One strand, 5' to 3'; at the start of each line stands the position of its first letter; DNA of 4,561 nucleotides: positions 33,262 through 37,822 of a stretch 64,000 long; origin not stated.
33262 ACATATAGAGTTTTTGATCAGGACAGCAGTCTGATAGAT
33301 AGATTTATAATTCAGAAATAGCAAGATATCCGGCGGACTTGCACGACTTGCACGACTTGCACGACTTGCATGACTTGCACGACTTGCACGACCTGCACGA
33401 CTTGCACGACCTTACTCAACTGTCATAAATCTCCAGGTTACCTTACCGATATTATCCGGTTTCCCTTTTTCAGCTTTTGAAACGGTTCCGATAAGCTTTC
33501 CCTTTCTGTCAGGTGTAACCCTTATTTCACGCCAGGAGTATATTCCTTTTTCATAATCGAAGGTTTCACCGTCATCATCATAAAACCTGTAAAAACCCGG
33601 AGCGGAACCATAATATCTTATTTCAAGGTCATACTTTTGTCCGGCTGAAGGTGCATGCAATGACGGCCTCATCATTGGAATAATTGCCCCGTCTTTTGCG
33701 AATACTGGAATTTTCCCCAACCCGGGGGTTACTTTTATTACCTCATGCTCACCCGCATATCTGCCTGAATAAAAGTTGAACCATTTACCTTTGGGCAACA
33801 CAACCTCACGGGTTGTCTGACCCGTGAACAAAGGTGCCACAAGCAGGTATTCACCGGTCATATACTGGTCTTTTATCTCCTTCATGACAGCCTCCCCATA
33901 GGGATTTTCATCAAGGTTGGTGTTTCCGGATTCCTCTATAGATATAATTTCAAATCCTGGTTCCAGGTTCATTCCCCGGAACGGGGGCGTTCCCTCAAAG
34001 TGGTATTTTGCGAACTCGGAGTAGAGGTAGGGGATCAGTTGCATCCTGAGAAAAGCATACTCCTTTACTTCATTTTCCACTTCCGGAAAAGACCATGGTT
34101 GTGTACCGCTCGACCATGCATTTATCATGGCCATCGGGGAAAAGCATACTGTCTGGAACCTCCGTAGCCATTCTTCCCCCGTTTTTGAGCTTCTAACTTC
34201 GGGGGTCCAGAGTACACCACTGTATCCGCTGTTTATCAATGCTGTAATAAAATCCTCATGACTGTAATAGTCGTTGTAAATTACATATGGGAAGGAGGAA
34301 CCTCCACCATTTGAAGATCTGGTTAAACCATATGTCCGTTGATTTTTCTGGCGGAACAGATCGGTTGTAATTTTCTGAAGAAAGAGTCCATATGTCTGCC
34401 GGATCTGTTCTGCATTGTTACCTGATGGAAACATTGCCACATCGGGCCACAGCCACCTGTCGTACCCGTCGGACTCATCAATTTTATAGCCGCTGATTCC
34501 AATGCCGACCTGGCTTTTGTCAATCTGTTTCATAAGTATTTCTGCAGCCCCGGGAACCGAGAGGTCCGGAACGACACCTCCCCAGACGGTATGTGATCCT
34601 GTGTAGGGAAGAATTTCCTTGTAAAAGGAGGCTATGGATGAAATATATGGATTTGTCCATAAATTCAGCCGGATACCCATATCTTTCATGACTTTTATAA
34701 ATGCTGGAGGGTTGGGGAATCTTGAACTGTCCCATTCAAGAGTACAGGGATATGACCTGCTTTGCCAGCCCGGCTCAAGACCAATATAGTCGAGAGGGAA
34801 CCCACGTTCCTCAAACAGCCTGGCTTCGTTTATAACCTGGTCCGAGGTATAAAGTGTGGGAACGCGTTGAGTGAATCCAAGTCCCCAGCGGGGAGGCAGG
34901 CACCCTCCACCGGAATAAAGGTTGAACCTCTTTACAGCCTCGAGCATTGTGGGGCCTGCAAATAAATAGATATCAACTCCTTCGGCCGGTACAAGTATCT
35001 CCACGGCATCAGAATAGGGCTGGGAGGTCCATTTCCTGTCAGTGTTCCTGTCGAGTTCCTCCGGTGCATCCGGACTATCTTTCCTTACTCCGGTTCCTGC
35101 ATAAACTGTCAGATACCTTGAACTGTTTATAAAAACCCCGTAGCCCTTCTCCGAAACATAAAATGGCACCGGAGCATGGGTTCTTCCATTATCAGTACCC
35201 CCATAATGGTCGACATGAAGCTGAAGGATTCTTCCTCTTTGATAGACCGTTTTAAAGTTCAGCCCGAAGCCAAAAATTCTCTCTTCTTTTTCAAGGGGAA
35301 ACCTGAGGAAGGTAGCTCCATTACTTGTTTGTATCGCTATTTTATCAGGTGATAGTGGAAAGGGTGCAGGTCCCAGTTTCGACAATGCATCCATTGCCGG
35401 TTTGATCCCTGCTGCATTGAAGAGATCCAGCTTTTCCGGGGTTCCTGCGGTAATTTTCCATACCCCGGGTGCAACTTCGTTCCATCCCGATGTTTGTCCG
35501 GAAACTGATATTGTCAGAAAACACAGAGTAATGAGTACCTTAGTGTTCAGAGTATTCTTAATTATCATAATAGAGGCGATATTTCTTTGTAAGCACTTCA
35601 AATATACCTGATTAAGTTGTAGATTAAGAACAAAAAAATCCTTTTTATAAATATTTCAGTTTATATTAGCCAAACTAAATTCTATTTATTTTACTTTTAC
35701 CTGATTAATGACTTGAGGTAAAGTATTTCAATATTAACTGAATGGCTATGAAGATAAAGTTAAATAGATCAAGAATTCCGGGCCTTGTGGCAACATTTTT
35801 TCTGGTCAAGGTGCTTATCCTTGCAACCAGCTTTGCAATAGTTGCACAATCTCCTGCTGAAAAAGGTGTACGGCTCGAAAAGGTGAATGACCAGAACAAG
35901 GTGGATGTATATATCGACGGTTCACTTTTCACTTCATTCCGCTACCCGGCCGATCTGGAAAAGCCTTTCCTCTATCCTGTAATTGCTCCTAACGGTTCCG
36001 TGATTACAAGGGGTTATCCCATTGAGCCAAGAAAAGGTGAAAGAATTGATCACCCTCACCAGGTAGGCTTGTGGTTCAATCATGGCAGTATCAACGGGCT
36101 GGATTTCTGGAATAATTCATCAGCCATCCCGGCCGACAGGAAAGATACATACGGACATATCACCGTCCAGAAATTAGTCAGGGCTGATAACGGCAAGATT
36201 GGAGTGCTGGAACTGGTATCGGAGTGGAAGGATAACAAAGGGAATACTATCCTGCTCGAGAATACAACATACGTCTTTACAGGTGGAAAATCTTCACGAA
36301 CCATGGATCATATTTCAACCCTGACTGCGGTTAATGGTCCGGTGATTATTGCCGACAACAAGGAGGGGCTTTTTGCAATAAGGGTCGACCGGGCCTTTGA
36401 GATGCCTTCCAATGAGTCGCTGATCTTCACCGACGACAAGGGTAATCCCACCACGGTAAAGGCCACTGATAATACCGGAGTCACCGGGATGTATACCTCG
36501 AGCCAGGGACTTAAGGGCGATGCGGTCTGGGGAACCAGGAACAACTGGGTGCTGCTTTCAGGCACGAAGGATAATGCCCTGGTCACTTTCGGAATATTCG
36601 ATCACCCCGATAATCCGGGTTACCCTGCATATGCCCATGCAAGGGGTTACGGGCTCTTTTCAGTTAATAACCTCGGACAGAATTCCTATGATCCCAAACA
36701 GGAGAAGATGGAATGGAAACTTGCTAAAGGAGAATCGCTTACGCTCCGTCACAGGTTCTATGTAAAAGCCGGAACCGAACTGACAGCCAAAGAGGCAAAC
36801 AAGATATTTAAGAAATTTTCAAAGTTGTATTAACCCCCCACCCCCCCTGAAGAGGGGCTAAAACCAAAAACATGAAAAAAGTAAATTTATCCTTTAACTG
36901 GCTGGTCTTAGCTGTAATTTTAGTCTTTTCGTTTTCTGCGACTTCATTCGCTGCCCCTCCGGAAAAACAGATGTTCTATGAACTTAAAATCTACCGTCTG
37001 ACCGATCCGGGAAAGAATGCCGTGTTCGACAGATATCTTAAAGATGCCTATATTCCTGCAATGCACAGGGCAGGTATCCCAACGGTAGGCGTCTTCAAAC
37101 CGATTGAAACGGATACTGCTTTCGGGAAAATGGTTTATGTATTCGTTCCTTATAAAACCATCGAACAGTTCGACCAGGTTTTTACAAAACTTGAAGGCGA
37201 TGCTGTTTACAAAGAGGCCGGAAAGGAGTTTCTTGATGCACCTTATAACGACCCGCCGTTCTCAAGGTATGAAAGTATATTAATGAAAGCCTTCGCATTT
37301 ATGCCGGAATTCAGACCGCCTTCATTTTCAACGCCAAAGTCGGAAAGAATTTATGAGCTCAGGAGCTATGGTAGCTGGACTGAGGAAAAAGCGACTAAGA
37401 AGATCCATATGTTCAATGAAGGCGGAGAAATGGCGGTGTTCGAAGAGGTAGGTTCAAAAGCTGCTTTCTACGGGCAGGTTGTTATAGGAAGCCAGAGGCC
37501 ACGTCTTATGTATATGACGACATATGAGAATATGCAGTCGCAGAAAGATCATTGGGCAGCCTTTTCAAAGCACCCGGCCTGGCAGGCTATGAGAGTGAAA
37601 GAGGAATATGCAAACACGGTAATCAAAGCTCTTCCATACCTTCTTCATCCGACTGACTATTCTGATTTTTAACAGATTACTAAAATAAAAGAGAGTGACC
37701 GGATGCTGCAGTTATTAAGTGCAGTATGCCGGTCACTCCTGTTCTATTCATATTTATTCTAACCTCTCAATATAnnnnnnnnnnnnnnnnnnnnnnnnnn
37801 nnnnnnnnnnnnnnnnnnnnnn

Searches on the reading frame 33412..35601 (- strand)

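Call 3: search_protein_families(library=pfam, proteins=[window:33412-35601:-])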
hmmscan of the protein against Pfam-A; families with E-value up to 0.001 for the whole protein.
window:33412-35601:- (729 aa): 4 families
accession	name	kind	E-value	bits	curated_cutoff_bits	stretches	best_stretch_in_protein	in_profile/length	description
PF01055.32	Glyco_hydro_31_2nd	-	4.5e-41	141.7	23.5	1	235-528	3-327/328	Glycosyl hydrolases family 31 TIM-barrel domain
PF21365.3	Glyco_hydro_31_3rd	-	1.6e-16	61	24.4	1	573-641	18-87/87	Glycosyl hydrolase family 31 C-terminal domain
PF17137.9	DUF5110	-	2e-11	44.2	27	1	659-712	2-53/71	Domain of unknown function (DUF5110)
PF13802.12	Gal_mutarotas_2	-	2.1e-07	31.9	27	1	97-163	108-180/184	Glycosyl hydrolase 31 N-terminal galactose mutarotase-like domain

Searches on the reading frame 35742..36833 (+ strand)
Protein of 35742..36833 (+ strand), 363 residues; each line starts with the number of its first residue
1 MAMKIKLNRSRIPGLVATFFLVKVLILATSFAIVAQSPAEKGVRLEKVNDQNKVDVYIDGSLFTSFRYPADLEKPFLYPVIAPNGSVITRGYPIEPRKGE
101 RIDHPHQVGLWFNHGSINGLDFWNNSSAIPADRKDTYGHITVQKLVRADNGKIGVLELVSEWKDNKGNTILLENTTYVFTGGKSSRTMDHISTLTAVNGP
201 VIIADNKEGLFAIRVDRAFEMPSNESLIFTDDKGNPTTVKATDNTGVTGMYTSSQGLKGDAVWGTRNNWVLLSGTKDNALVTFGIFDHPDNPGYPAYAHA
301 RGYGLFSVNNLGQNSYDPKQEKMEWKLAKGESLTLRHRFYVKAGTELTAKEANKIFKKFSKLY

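Call 3: search_protein_families(library=pfam, proteins=[window:35742-36833:+])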
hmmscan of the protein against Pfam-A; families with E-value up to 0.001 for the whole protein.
window:35742-36833:+ (363 aa): 1 family
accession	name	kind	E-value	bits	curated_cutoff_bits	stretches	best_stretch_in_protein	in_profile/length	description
PF14100.11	DUF6807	-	2.9e-69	234.1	27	1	53-356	1-269/270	Family of unknown function (DUF6807)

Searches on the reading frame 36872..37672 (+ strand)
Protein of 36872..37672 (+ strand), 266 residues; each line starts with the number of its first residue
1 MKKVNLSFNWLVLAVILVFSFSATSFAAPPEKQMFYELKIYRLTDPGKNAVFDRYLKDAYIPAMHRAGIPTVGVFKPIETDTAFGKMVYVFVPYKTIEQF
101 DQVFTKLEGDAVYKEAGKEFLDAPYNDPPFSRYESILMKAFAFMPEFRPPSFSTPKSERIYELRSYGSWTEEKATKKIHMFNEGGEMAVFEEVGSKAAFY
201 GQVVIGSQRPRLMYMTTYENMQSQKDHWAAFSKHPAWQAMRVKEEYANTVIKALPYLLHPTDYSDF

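Call 3: search_protein_families(library=pfam, proteins=[window:36872-37672:+])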
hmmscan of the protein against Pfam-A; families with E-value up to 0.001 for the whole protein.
window:36872-37672:+ (266 aa): 1 family
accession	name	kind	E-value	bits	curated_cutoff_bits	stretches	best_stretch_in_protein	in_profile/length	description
PF07978.19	NIPSNAP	-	1.3e-13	51.4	22.3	1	161-264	1-101/102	NIPSNAP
